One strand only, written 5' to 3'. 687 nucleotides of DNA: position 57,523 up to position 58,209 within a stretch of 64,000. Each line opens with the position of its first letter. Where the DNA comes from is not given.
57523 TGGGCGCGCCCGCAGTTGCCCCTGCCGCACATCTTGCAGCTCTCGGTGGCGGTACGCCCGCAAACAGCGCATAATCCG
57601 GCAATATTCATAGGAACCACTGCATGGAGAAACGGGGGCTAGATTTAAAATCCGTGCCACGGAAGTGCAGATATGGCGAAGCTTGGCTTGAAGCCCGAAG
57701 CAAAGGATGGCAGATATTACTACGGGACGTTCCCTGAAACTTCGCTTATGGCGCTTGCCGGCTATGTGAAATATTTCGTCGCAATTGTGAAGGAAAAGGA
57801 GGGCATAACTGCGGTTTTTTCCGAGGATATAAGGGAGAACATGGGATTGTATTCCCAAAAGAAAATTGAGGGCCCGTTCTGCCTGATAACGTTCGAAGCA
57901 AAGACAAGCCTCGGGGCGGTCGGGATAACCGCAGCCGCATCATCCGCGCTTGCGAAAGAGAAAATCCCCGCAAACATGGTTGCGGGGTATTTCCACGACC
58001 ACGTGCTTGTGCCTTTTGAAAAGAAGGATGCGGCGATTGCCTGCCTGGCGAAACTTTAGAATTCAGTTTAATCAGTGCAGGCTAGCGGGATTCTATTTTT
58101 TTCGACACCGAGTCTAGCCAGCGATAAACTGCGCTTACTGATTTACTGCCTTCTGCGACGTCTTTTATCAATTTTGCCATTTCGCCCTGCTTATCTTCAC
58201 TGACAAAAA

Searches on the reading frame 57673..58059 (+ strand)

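Call 9: search_protein_families(library=pfam, proteins=[window:57673-58059:+], max_evalue=0.01)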
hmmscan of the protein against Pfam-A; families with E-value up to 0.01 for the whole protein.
window:57673-58059:+ (128 aa): 2 families
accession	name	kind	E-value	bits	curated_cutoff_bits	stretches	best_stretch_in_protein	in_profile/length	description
PF13840.12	ACT_7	-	1.7e-12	47.4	27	1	80-126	18-64/65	ACT domain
PF10000.15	ACT_3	-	6.4e-05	23.2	25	1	5-59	12-63/70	ACT domain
